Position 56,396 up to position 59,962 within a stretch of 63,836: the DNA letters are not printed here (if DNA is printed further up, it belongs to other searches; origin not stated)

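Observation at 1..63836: The whole 64-kb window is one glycan-assembly supercluster built around ~16 GT-C-type polytopic membrane proteins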

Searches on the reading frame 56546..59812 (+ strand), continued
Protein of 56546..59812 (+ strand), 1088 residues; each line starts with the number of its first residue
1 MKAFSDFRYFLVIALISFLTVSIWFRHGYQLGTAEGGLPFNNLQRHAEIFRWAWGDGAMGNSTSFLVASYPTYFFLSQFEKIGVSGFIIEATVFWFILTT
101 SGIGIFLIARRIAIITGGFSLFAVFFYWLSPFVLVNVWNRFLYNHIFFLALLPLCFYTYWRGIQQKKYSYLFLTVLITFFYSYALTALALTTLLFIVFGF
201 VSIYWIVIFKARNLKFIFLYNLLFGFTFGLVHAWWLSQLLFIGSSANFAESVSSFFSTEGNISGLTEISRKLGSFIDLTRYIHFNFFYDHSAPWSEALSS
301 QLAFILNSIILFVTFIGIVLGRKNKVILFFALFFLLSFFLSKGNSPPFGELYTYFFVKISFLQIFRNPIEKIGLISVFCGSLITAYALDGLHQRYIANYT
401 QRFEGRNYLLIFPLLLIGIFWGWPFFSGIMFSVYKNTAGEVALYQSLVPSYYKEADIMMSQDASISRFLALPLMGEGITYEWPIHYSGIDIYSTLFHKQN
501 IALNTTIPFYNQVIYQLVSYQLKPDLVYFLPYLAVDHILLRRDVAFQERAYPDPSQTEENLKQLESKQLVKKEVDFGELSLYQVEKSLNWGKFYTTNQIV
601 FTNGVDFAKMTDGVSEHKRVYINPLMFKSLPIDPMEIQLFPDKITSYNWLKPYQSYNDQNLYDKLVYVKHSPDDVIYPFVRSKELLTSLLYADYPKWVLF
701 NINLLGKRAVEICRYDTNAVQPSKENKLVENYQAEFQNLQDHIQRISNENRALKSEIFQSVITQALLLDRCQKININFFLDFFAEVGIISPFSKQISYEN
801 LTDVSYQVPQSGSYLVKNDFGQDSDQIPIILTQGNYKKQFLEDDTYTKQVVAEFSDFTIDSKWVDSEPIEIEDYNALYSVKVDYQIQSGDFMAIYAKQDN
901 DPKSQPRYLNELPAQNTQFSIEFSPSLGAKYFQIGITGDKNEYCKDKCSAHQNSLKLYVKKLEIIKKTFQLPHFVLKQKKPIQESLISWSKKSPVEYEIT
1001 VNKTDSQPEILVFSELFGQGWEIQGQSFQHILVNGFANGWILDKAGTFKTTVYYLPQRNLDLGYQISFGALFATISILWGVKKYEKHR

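Call 75: search_protein_families(library=pfam, proteins=[L017:14876-15565:+, L017:15649-17556:+, L017:13736-14869:+, L017:12758-13702:-, L017:17907-18545:+, L017:19364-20413:+, L017:20414-21184:+, L017:11190-12305:+, L017:10001-11188:+, L002:15792-16367:+], max_evalue=0.001)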
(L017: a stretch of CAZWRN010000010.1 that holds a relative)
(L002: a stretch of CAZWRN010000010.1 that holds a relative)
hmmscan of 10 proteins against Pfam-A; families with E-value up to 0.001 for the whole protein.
L017:14876-15565:+ (229 aa): 1 family
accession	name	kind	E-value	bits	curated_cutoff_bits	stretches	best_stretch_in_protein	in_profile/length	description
PF02397.22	Bac_transf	-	1.8e-59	200.7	27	1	27-223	1-178/179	Bacterial sugar transferase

L017:15649-17556:+ (635 aa): 1 family
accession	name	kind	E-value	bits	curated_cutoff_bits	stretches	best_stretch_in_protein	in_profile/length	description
PF13196.11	DUF4012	-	5.8e-22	79.2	28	1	239-380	4-133/144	Protein of unknown function (DUF4012)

L017:13736-14869:+ (377 aa): 2 families
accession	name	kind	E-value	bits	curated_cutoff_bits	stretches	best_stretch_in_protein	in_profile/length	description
PF00534.26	Glycos_transf_1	-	7e-17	61.9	26.4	1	214-353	17-168/172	Glycosyl transferases group 1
PF13692.12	Glyco_trans_1_4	-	1.8e-13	51.4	27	1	216-337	5-136/142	Glycosyl transferases group 1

L017:12758-13702:- (314 aa): 1 family
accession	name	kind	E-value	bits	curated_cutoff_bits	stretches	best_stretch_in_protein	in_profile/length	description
PF01795.25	Methyltransf_5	-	8.7e-96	321.5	27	1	7-314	3-309/309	MraW methylase family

L017:17907-18545:+ (212 aa): 2 families
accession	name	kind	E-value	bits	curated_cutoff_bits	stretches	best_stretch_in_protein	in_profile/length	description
PF11967.14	RecO_N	-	1.6e-17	63.7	27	1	1-78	1-80/80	Recombination protein O N terminal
PF02565.21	RecO_C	-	9.2e-17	61.7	22.1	1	84-144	3-64/157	Recombination protein O C terminal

L017:19364-20413:+ (349 aa): 2 families
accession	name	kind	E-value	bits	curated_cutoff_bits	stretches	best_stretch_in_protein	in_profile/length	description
PF03129.25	HGTP_anticodon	-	3e-20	72.6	21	1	257-347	1-93/94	Anticodon binding domain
PF00587.30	tRNA-synt_2b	-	1.3e-09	38.8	29.3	1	57-234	11-176/179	tRNA synthetase class II core domain (G, H, P, S and T)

L017:20414-21184:+ (257 aa): 0 families

L017:11190-12305:+ (371 aa): 5 families
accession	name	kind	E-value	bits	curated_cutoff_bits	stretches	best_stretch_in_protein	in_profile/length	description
PF00534.26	Glycos_transf_1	-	1e-34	120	26.4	1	199-351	14-172/172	Glycosyl transferases group 1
PF13692.12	Glyco_trans_1_4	-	6.1e-28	98.3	27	1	201-337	2-142/142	Glycosyl transferases group 1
PF13439.12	Glyco_transf_4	-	1.9e-12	48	28.5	1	15-168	3-161/170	Glycosyltransferase Family 4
PF13524.12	Glyco_trans_1_2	-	1.2e-07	32.3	25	1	224-355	8-133/144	Glycosyl transferase-like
PF20706.3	GT4-conflict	-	2.5e-06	27.2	26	1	261-304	268-312/385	Family 4 Glycosyltransferase in conflict systems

L017:10001-11188:+ (395 aa): 5 families
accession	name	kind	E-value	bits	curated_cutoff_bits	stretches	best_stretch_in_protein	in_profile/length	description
PF13692.12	Glyco_trans_1_4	-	2.5e-21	76.9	27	1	222-357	2-142/142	Glycosyl transferases group 1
PF13439.12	Glyco_transf_4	-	2.8e-12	47.4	28.5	1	17-210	3-170/170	Glycosyltransferase Family 4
PF00534.26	Glycos_transf_1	-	9e-12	45.3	26.4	1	210-371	4-172/172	Glycosyl transferases group 1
PF13524.12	Glyco_trans_1_2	-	1.1e-05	25.8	25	1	285-385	39-142/144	Glycosyl transferase-like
PF16924.11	DpaA_N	-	0.00012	22.6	29.2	0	17-61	6-49/116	Dipicolinate synthase subunit A N-terminal domain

L002:15792-16367:+ (191 aa): 0 families
